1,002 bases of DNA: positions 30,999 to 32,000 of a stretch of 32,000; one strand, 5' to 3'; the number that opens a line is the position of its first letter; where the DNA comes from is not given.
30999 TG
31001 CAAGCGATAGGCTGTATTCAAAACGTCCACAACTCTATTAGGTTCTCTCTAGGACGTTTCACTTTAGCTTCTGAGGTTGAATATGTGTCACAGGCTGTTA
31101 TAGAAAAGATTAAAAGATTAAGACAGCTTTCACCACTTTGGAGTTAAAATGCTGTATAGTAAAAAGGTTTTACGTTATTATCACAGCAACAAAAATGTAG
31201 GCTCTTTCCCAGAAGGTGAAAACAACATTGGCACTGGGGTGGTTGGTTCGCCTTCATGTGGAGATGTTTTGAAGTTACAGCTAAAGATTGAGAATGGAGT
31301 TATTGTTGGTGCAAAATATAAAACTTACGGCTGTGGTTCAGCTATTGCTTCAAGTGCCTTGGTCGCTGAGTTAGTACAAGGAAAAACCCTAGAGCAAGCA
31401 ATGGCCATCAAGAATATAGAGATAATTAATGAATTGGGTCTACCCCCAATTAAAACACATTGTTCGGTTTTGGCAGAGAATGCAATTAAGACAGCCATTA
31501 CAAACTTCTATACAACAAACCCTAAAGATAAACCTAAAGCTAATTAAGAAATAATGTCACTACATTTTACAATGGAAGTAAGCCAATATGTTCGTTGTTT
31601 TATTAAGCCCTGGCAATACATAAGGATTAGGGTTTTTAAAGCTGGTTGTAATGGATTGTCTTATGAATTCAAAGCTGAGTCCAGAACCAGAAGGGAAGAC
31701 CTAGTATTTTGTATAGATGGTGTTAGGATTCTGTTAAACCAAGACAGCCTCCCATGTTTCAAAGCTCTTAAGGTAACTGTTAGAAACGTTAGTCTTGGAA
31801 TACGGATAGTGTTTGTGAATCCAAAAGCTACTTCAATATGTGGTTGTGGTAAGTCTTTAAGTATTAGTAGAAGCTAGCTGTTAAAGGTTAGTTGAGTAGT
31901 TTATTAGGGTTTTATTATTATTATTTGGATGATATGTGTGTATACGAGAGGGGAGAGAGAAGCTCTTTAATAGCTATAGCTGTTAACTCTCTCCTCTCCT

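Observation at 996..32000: The two direct-repeat pairs are interleaved (A1 < B1 < A2 < B2), an arrangement that can generate isomeric or multipartite chromosome forms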

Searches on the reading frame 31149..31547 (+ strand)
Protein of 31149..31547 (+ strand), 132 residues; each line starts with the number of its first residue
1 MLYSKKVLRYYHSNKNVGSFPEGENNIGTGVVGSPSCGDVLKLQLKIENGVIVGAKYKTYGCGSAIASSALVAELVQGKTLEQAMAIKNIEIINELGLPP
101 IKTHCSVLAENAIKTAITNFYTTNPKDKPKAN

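Call 13: find_encoding_contigs(protein=window:31149-31547:+, flank=10000, max_places=6)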
Protein window:31149-31547:+ (132 aa): no gene with exactly this product is on record in the collection.

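Call 65: search_protein_families(library=ncbifam, proteins=[L087:6537-7889:+, L087:6233-6463:+, L084:743-1576:+], max_evalue=0.001)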
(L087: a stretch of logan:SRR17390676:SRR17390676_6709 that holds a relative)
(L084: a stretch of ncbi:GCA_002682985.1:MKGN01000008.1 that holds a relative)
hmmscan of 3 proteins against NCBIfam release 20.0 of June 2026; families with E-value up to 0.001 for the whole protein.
L087:6537-7889:+ (451 aa): 19 families
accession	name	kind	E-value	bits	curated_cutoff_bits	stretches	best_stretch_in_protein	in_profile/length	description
NF008964.0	PRK12308.1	equivalog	1.7e-181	604.8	657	1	1-445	1-445/624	argininosuccinate lyase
TIGR00838.1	argH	equivalog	3.8e-168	560.2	279.5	1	3-446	1-444/455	argininosuccinate lyase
NF052535.1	CoM_syn_XcbC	exception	2.1e-54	185.1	575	1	21-414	27-415/495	2-phosphosulfolactate phosphatase XcbC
NF002563.0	PRK02186.1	subfamily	4.4e-54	184.1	625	1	24-447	432-856/890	argininosuccinate lyase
NF005000.0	PRK06389.1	equivalog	2.6e-42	145.4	388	1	1-398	1-389/434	argininosuccinate lyase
NF005218.0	PRK06705.1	equivalog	3.3e-40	138.3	883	1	45-410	53-419/502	argininosuccinate lyase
TIGR00928.1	purB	equivalog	8.5e-18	64.3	326.2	1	45-345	35-336/436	adenylosuccinate lyase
TIGR02426.1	protocat_pcaB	equivalog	2.7e-17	62.7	355.75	1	92-306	81-295/338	3-carboxy-cis,cis-muconate cycloisomerase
NF008909.0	PRK12273.1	subfamily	2e-15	56.6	510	1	103-414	137-453/474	aspartate ammonia-lyase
NF006554.0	PRK09053.1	equivalog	9.7e-15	54.3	595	1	101-304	101-306/453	3-carboxy-cis,cis-muconate cycloisomerase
NF006500.1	PRK08937.2-4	subfamily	6.6e-14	51.5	626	1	100-294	98-294/448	adenylosuccinate lyase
NF052536.2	CoM_syn_XcbD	exception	1.3e-12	47.2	600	1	116-296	114-296/443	3-sulfopropionylcysteine synthase XcbD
TIGR00979.1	fumC_II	equivalog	2.9e-09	36.2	664.75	1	103-301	131-339/458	class II fumarate hydratase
NF011092.0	PRK14515.1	subfamily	1.7e-08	33.7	876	1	107-300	145-347/479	aspartate ammonia-lyase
NF004631.0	PRK05975.1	equivalog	4e-08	32.6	371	1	99-291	98-287/352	3-carboxy-cis,cis-muconate cycloisomerase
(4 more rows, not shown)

L087:6233-6463:+ (76 aa): 4 families
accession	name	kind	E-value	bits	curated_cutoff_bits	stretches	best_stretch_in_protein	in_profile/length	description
NF004790.0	PRK06136.1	subfamily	1.2e-09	38.1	198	1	1-73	170-244/250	uroporphyrinogen-III C-methyltransferase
TIGR01469.1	cobA_cysG_Cterm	equivalog_domain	4.2e-09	36.5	185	1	1-68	167-236/238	uroporphyrinogen-III C-methyltransferase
NF007922.1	PRK10637.1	equivalog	7.7e-09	35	400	1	1-66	382-449/450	siroheme synthase CysG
TIGR01465.1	cobM_cbiF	equivalog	0.0002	20.7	259.65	1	2-66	161-227/247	precorrin-4 C(11)-methyltransferase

L084:743-1576:+ (277 aa): 0 families

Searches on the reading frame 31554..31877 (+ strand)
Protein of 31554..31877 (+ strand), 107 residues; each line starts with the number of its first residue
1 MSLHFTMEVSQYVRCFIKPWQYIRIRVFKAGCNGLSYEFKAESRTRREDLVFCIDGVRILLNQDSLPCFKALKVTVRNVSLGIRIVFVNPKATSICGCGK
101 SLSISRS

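Call 31: search_protein_families(library=ncbifam, proteins=[window:31554-31877:+], max_evalue=0.001)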
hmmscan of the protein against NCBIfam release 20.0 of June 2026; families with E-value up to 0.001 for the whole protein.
window:31554-31877:+ (107 aa): 6 families
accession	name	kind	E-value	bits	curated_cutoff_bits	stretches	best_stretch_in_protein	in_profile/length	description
TIGR00049.1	TIGR00049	subfamily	7.4e-18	64.7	58.8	1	18-103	20-105/106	iron-sulfur cluster assembly accessory protein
TIGR01997.1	sufA_proteo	equivalog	1.1e-14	54.5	136.2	1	20-103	23-106/107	Fe-S cluster assembly scaffold SufA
NF010147.0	PRK13623.1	equivalog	3.6e-13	49.7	117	1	3-104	10-115/115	iron-sulfur cluster insertion protein ErpA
TIGR02011.1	IscA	equivalog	9.4e-11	41.9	150.6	1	23-103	24-104/105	iron-sulfur cluster assembly protein IscA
NF007050.0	PRK09504.1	equivalog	1e-10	41.8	161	1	22-103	40-121/122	Fe-S cluster assembly scaffold SufA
NF007049.0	PRK09502.1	equivalog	7.3e-09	35.7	181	1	22-103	25-106/107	iron-sulfur cluster assembly protein IscA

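Call 65: search_protein_families(library=ncbifam, proteins=[L087:6537-7889:+, L087:6233-6463:+, L084:743-1576:+], max_evalue=0.001)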
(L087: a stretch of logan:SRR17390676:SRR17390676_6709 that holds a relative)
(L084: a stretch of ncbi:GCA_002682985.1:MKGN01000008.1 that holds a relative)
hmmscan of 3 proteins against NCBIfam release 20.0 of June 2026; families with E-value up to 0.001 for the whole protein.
L087:6537-7889:+ (451 aa): 19 families
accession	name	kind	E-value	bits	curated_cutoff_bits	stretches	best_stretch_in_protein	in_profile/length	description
NF008964.0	PRK12308.1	equivalog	1.7e-181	604.8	657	1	1-445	1-445/624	argininosuccinate lyase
TIGR00838.1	argH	equivalog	3.8e-168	560.2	279.5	1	3-446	1-444/455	argininosuccinate lyase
NF052535.1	CoM_syn_XcbC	exception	2.1e-54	185.1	575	1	21-414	27-415/495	2-phosphosulfolactate phosphatase XcbC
NF002563.0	PRK02186.1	subfamily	4.4e-54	184.1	625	1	24-447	432-856/890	argininosuccinate lyase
NF005000.0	PRK06389.1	equivalog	2.6e-42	145.4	388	1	1-398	1-389/434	argininosuccinate lyase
NF005218.0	PRK06705.1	equivalog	3.3e-40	138.3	883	1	45-410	53-419/502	argininosuccinate lyase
TIGR00928.1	purB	equivalog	8.5e-18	64.3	326.2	1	45-345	35-336/436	adenylosuccinate lyase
TIGR02426.1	protocat_pcaB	equivalog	2.7e-17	62.7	355.75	1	92-306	81-295/338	3-carboxy-cis,cis-muconate cycloisomerase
NF008909.0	PRK12273.1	subfamily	2e-15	56.6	510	1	103-414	137-453/474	aspartate ammonia-lyase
NF006554.0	PRK09053.1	equivalog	9.7e-15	54.3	595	1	101-304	101-306/453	3-carboxy-cis,cis-muconate cycloisomerase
NF006500.1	PRK08937.2-4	subfamily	6.6e-14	51.5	626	1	100-294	98-294/448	adenylosuccinate lyase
NF052536.2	CoM_syn_XcbD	exception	1.3e-12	47.2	600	1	116-296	114-296/443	3-sulfopropionylcysteine synthase XcbD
TIGR00979.1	fumC_II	equivalog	2.9e-09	36.2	664.75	1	103-301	131-339/458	class II fumarate hydratase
NF011092.0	PRK14515.1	subfamily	1.7e-08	33.7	876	1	107-300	145-347/479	aspartate ammonia-lyase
NF004631.0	PRK05975.1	equivalog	4e-08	32.6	371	1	99-291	98-287/352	3-carboxy-cis,cis-muconate cycloisomerase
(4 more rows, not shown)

L087:6233-6463:+ (76 aa): 4 families
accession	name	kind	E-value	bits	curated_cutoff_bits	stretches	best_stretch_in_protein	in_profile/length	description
NF004790.0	PRK06136.1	subfamily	1.2e-09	38.1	198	1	1-73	170-244/250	uroporphyrinogen-III C-methyltransferase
TIGR01469.1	cobA_cysG_Cterm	equivalog_domain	4.2e-09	36.5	185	1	1-68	167-236/238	uroporphyrinogen-III C-methyltransferase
NF007922.1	PRK10637.1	equivalog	7.7e-09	35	400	1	1-66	382-449/450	siroheme synthase CysG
TIGR01465.1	cobM_cbiF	equivalog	0.0002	20.7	259.65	1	2-66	161-227/247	precorrin-4 C(11)-methyltransferase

L084:743-1576:+ (277 aa): 0 families
